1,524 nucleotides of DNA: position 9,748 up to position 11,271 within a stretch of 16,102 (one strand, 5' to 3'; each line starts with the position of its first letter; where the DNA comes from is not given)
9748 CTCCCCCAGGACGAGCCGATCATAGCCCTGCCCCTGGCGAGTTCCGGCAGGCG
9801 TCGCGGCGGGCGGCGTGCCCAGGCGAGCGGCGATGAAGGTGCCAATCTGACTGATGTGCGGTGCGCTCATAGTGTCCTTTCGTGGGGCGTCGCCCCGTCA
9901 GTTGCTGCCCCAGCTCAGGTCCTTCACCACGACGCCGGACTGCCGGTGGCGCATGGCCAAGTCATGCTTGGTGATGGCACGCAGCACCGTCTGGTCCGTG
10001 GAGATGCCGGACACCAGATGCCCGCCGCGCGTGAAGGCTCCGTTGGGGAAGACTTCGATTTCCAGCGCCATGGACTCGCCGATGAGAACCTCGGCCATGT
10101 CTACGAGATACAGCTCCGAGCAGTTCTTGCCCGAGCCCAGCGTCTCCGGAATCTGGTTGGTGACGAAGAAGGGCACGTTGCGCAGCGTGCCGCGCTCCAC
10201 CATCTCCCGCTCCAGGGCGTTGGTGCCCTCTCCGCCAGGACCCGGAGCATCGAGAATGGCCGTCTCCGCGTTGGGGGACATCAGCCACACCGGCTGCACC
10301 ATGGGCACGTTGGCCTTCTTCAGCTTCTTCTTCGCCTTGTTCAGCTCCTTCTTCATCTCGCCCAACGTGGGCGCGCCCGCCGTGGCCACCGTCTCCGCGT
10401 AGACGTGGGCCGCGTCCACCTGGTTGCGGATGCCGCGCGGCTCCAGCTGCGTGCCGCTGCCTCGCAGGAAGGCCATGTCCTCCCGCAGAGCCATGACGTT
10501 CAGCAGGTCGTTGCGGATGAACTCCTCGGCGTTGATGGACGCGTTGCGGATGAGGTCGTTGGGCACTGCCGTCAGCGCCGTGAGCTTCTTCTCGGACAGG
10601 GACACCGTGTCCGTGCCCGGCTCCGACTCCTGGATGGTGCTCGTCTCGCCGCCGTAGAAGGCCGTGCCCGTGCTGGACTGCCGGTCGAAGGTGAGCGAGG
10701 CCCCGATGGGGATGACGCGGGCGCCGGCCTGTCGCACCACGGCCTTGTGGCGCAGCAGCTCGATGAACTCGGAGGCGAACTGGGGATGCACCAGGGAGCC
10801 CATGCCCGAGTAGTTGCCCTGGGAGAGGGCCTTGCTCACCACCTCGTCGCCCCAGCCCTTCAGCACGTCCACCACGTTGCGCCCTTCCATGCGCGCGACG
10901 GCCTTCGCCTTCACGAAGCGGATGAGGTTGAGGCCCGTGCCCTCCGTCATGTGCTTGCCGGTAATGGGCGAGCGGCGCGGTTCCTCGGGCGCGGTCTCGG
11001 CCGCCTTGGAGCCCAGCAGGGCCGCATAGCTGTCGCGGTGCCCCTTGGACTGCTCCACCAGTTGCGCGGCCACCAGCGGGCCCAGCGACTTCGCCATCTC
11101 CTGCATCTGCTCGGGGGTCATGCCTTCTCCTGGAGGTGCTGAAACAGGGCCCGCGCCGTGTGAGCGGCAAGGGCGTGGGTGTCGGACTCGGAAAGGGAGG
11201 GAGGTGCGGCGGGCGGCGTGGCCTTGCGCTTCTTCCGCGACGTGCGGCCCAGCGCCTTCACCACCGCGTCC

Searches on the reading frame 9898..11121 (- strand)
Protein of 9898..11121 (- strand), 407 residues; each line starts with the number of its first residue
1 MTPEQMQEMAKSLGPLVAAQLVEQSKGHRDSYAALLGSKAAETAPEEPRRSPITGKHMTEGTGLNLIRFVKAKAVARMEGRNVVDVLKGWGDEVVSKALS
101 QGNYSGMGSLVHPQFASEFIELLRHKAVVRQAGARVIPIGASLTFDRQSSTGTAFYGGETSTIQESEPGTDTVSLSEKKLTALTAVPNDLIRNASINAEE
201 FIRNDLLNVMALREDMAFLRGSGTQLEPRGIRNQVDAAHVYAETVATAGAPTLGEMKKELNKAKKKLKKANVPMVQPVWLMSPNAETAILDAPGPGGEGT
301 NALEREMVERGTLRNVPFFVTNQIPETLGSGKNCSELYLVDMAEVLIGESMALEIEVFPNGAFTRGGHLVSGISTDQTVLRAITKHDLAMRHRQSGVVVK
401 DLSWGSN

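Call 20: find_related_loci(query=window:9898-11121:-, collection=genome_contigs, flank=10000)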
Query window:9898-11121:- (407 aa) in genome_contigs; peptide patterns used: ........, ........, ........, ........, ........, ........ (x = any residue, [..] = any of these).
149 stretches matched a pattern; 7 encode a relative of the query (tblastn E <= 1e-3); 7 distinct loci.
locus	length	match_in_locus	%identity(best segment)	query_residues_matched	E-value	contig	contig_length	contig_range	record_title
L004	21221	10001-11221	97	1-407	0e+0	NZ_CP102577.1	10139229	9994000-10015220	Corallococcus exercitus strain SDU142 chromosome, complete genome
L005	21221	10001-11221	96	1-407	0e+0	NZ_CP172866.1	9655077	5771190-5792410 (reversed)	Corallococcus coralloides strain KYC2213 chromosome, complete genome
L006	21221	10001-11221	96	1-407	0e+0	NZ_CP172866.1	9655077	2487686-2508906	Corallococcus coralloides strain KYC2213 chromosome, complete genome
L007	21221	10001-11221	91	1-407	0e+0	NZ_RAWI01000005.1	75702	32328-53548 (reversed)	Corallococcus praedator strain CA031B NODE_5_75702_cov_42.3593, whole genome shotgun sequence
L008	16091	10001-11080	34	1-395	7e-47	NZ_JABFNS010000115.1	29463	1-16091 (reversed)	Myxococcus xanthus strain AM003 NODE_115_length_29463_cov_41.4683, whole genome shotgun sequence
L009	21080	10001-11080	34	1-395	7e-47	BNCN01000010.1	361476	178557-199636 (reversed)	Comamonas sp. KCTC 72670 KCTC 72670 DNA, sequence10, whole genome shotgun sequence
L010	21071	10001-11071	34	1-392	2e-46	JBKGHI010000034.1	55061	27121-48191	Myxococcus sp. 1LA NODE_34_length_55061_cov_119.898575, whole genome shotgun sequence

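Call 35: search_protein_families(library=pfam, proteins=[L004:13127-14212:-, L004:14209-14967:-, L004:14982-15335:-, L006:13095-13985:-, L007:13102-14187:-, L004:8069-9097:-, L005:8046-9200:-, L006:8288-9223:-, L007:8011-9186:-], max_evalue=0.01)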
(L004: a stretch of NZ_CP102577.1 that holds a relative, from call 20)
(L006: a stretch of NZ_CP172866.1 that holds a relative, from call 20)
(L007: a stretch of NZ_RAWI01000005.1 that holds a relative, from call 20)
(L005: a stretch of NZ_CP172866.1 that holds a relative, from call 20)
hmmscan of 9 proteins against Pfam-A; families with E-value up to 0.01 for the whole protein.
L004:13127-14212:- (361 aa): 1 family
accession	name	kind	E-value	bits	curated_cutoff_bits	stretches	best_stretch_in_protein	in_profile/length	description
PF03235.19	GmrSD_N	-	8e-17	62.4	33.2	1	25-171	12-197/199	GmrSD restriction endonuclease, N-terminal domain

L004:14209-14967:- (252 aa): 1 family
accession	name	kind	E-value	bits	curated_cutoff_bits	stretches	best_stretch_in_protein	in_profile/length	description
PF08867.16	FRG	-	4.1e-24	85.7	25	1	29-112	2-89/94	FRG domain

L004:14982-15335:- (117 aa): 0 families

L006:13095-13985:- (296 aa): 0 families

L007:13102-14187:- (361 aa): 7 families
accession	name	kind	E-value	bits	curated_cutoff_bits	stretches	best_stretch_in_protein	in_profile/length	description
PF13614.12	AAA_31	-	8.9e-28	97.9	27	1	12-199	1-159/177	AAA domain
PF01656.29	CbiA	-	2.4e-14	53.8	25.4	1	15-248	1-87/125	CobQ/CobB/MinD/ParA nucleotide binding domain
PF02374.21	ArsA_ATPase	-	2.7e-07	30.5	24.3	1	17-56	5-44/305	Anion-transporting ATPase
PF10609.15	ParA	-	4.9e-06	26.6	27.1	1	13-50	4-41/246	NUBPL iron-transfer P-loop NTPase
PF06564.18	CBP_BcsQ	-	7.7e-06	26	21.3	0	14-53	3-42/234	Cellulose biosynthesis protein BcsQ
PF09140.17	MipZ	-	1.5e-05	24.9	20.7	0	14-51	2-39/262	ATPase MipZ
PF00142.24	Fer4_NifH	-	6.3e-05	23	25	1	18-56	5-43/271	4Fe-4S iron sulfur cluster binding proteins, NifH/frxC family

L004:8069-9097:- (342 aa): 0 families

L005:8046-9200:- (384 aa): 1 family
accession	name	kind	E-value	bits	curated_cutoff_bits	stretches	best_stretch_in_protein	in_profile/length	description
PF14082.12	SduA_C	-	9.3e-09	36.1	27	1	223-364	13-158/159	Shedu protein SduA, C-terminal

L006:8288-9223:- (311 aa): 0 families

L007:8011-9186:- (391 aa): 1 family
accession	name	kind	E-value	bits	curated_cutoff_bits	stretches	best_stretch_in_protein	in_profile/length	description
PF14082.12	SduA_C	-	0.001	19.7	27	1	223-376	2-159/159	Shedu protein SduA, C-terminal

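Call 36: search_protein_families(library=padloc, proteins=[L004:13127-14212:-, L004:14209-14967:-, L004:14982-15335:-, L006:13095-13985:-, L007:13102-14187:-, L004:8069-9097:-, L005:8046-9200:-, L006:8288-9223:-, L007:8011-9186:-], max_evalue=0.01)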
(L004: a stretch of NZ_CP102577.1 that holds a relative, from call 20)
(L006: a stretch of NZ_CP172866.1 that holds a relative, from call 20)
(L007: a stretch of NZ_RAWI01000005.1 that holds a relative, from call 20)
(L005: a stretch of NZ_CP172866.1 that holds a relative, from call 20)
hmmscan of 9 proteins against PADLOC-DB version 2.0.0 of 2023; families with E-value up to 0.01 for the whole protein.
L004:13127-14212:- (361 aa): 4 families
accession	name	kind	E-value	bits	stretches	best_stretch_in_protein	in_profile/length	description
PDLC03877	NsnA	-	1.1e-26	92.1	1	21-258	62-292/385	-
PDLC04027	PD-T4-2_A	-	1.7e-14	51.7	1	19-250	47-278/363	-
PDLC03418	REase_II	-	0.00022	18.4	1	26-102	34-101/372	Type II restriction enzyme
PDLC04151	HEC-05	-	0.0013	15.5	0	37-100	75-138/600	-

L004:14209-14967:- (252 aa): 14 families
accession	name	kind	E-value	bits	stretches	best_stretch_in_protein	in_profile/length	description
PDLC04938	PDC-S15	-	3.3e-48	162.5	1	6-248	44-267/276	-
PDLC04936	PDC-S15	-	1e-36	124.8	2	6-130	23-144/300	-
PDLC04933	PDC-S15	-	2.6e-34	117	2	6-121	8-119/286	-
PDLC04937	PDC-S15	-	8.1e-31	105.6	1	26-246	33-243/254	-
PDLC04927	PDC-S15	-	1.3e-23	81.6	2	5-119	13-126/422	-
PDLC04930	PDC-S15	-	4.5e-23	79.9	2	6-119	5-122/380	-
PDLC04926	PDC-S15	-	1.8e-19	67.9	1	4-118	3-127/300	-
PDLC04929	PDC-S15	-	3.1e-15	54.8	1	28-115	30-128/308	-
PDLC04931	PDC-S15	-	4.3e-15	54.2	2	4-124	39-170/282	-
PDLC04932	PDC-S15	-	1.5e-13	48.8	1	76-117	106-147/324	-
PDLC04939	PDC-S15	-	1.3e-12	45.4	1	24-110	26-110/487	-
PDLC04934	PDC-S15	-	4e-11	40.6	1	6-118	38-157/416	-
PDLC04940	PDC-S15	-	1.2e-09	36.2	1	84-116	128-160/280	-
PDLC04935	PDC-S15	-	0.00017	18.6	1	85-119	199-234/535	-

L004:14982-15335:- (117 aa): 0 families

L006:13095-13985:- (296 aa): 0 families

L007:13102-14187:- (361 aa): 2 families
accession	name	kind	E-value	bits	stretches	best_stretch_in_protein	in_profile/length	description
PDLC04559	PDC-M28B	-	4.9e-06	23.9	1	10-50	126-166/438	-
PDLC04560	PDC-M28B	-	2.1e-05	22.1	1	12-52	14-54/327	-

L004:8069-9097:- (342 aa): 0 families

L005:8046-9200:- (384 aa): 8 families
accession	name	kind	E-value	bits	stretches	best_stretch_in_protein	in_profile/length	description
PDLC00386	SduA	-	1.3e-12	45.8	1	230-313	112-195/268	DUF4263 domain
PDLC00378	SduA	-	1.8e-11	42.1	1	204-370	14-192/287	DUF4263 domain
PDLC00396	SduA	-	6.7e-09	33.5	1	201-370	38-214/230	DUF4263 domain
PDLC00397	SduA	-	2e-08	32.2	1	181-371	16-221/227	DUF4263 domain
PDLC00398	SduA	-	1.6e-07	29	1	253-309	87-143/289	DUF4263 domain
PDLC00395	SduA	-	0.00011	20.1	1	253-310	61-118/212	DUF4263 domain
PDLC00389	SduA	-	0.00017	19.3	1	267-366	273-367/383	DUF4263 domain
PDLC00404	SduA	-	0.0076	13.1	0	265-366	340-434/457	DUF4263 domain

L006:8288-9223:- (311 aa): 0 families

L007:8011-9186:- (391 aa): 4 families
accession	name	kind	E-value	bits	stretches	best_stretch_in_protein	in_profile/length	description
PDLC00386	SduA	-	2.8e-08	31.5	1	241-319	112-190/268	DUF4263 domain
PDLC00397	SduA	-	8.6e-06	23.6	1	194-377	18-216/227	DUF4263 domain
PDLC00396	SduA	-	4.1e-05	21.1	1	212-283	38-118/230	DUF4263 domain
PDLC00378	SduA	-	5.7e-05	20.8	1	261-380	65-191/287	DUF4263 domain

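Call 57: find_related_loci(query=window:9898-11121:-, collection=viral_contigs, flank=10000)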
Query window:9898-11121:- (407 aa) in viral_contigs; peptide patterns used: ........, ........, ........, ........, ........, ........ (x = any residue, [..] = any of these).
32 stretches matched a pattern; 13 encode a relative of the query (tblastn E <= 1e-3); 12 distinct loci.
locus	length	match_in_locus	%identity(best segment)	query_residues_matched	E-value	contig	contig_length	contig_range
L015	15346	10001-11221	98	1-407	0e+0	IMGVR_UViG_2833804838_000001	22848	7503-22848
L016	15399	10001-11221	97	1-407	0e+0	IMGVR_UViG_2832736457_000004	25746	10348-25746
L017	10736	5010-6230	97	1-407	0e+0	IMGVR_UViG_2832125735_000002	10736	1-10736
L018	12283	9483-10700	91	1-407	0e+0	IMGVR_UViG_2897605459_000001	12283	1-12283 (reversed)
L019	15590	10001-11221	88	1-407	0e+0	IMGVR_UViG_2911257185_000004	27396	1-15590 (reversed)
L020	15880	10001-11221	91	1-407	0e+0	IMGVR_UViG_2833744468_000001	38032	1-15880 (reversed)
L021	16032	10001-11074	62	54-404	2e-147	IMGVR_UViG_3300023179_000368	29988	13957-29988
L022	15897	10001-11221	98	1-407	0e+0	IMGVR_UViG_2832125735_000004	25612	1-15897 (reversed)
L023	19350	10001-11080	33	1-395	2e-48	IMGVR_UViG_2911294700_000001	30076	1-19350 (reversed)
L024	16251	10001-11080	33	1-395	3e-48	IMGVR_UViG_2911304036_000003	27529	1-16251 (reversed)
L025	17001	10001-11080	34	1-395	2e-48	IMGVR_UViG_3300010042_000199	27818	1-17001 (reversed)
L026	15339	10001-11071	34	1-392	1e-46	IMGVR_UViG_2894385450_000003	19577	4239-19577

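Call 67: search_protein_families(library=pfam, proteins=[L006:13095-13985:-, L004:8069-9097:-, L006:8288-9223:-], max_evalue=0.1)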
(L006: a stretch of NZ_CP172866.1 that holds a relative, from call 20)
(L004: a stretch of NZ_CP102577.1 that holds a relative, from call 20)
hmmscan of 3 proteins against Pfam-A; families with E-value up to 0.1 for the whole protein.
L006:13095-13985:- (296 aa): 0 families

L004:8069-9097:- (342 aa): 1 family
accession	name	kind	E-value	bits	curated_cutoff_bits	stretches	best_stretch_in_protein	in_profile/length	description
PF00770.24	Peptidase_C5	-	0.043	13.9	21.3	0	232-283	20-70/179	Adenovirus endoprotease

L006:8288-9223:- (311 aa): 0 families

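Call 94: search_dna_similar(query=window:9898-11121:-, collection=phages, mode=protein, max_rows=12)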
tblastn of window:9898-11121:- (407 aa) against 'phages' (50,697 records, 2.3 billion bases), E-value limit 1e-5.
Records with a match: 68; places in all: 68; records where one place covers at least 80% of the query: 20.
Best place of each record, by identity: <60% 68.
By first word of the organism name: Burkholderia 17; Xanthomonas 10; Klebsiella 9; Pseudomonas 6; Yersinia 3; Synechococcus 3; Rhodobacter 2; Bacteriophage 2; Ralstonia 2; Achromobacter 2; and 11 more.
By host as written in the record: Burkholderia sp. 9; Xanthomonas campestris pv. campestris GBBC 1419 8; - 6; Yersinia enterocolitica 3; Burkholderia pseudomallei 2; Rhodobacter capsulatus SB1003 2; Klebsiella pneumoniae 2; Synechococcus sp. CB0202 2; and 30 more.
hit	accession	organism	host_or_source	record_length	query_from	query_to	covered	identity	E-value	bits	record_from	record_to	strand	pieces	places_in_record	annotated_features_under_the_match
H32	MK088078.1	Marinobacter phage AS1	Marinobacter sp. D1S9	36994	80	404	80%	35.0%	4e-44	170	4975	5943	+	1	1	major capsid head protein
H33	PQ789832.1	Burkholderia phage vB_E438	Burkholderia sp.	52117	60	406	85%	32.4%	2e-38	153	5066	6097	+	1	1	major capsid head protein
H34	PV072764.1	Burkholderia phage vB_RY5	Burkholderia sp.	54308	60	406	85%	32.4%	2e-38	153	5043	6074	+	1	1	major capsid head protein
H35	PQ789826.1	Burkholderia phage vB_RY3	Burkholderia sp.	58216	60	406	85%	32.4%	2e-38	153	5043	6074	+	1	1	major capsid head protein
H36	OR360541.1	Burkholderia phage phiBtTUL1a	Burkholderia pseudomallei Bp82, ...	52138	60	406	85%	32.4%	2e-38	152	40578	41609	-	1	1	major capsid protein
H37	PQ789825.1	Burkholderia phage vB_SR1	Burkholderia sp.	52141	60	406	85%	32.4%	2e-38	152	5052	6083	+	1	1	major capsid head protein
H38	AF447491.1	Burkholderia phage phiE125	-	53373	60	406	85%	32.4%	2e-38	152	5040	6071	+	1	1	6: gp6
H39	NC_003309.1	Burkholderia phage phiE125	Burkholderia thailandensis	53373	60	406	85%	32.4%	2e-38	152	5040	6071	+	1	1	major capsid protein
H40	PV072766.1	Burkholderia phage vB_E253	Burkholderia sp.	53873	60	406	85%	32.4%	2e-38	152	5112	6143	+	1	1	major capsid head protein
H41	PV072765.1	Burkholderia phage vB_PR1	Burkholderia sp.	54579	60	406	85%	32.4%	2e-38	152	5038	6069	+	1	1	major capsid head protein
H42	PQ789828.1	Burkholderia phage vB_E174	Burkholderia sp.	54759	60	406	85%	32.4%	2e-38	152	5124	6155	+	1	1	major capsid head protein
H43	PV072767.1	Burkholderia phage vB_E173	Burkholderia sp.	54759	60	406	85%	32.4%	2e-38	152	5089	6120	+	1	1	major capsid head protein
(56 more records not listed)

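Call 95: search_protein_families(library=pfam, proteins=[L004:349-2985:-, L004:3228-4019:+, L004:4023-4361:+, L004:2951-3343:+], max_evalue=0.001)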
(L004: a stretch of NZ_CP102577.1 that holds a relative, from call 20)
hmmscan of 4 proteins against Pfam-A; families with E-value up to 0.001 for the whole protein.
L004:349-2985:- (878 aa): 1 family
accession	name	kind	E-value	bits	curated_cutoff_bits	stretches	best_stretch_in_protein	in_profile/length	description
PF05272.17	VapE-like_dom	-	6.3e-77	258.3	25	1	574-783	1-212/217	Virulence-associated protein E-like domain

L004:3228-4019:+ (263 aa): 1 family
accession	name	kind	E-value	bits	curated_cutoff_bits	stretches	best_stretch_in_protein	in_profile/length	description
PF04542.20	Sigma70_r2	-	8.9e-10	38.7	24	1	65-132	3-66/71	Sigma-70 region 2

L004:4023-4361:+ (112 aa): 0 families

L004:2951-3343:+ (130 aa): 0 families

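Call 105: search_protein_families(library=pfam, proteins=[L015:7545-8450:-, L015:8583-9053:-, L016:8306-9337:-, L019:8032-9366:-, L022:7951-9216:+, L007:6455-7531:+, L007:7528-7845:+, L016:7759-8340:-], max_evalue=0.01)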
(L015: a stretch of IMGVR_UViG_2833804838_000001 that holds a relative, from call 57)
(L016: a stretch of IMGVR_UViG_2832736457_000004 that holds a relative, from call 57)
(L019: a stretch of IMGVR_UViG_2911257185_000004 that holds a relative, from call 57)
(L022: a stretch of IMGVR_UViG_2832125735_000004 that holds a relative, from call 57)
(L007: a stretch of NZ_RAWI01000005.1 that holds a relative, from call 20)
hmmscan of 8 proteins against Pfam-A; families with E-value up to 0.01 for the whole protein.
L015:7545-8450:- (301 aa): 2 families
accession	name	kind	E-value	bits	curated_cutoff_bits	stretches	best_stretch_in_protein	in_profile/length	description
PF04471.18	Mrr_cat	-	2.9e-12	47.1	21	1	23-131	7-107/115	Restriction endonuclease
PF22722.2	NA-iREase1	-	0.00071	20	27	1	58-131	30-100/106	NACHT-associated inactive Restriction Endonuclease 1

L015:8583-9053:- (156 aa): 0 families

L016:8306-9337:- (343 aa): 2 families
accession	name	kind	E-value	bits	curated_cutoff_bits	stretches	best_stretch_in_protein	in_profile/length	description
PF01844.29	HNH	-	3.4e-09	37.1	21.4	1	275-322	1-44/47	HNH endonuclease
PF14279.12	HNH_5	-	2e-07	31.3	27.5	1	293-322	14-43/56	HNH endonuclease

L019:8032-9366:- (444 aa): 1 family
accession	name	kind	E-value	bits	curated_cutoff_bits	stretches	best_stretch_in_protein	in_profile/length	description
PF13271.11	DUF4062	-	1.7e-27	95.9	24.7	1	74-155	2-82/82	Domain of unknown function (DUF4062)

L022:7951-9216:+ (421 aa): 0 families

L007:6455-7531:+ (358 aa): 0 families

L007:7528-7845:+ (105 aa): 0 families

L016:7759-8340:- (193 aa): 0 families
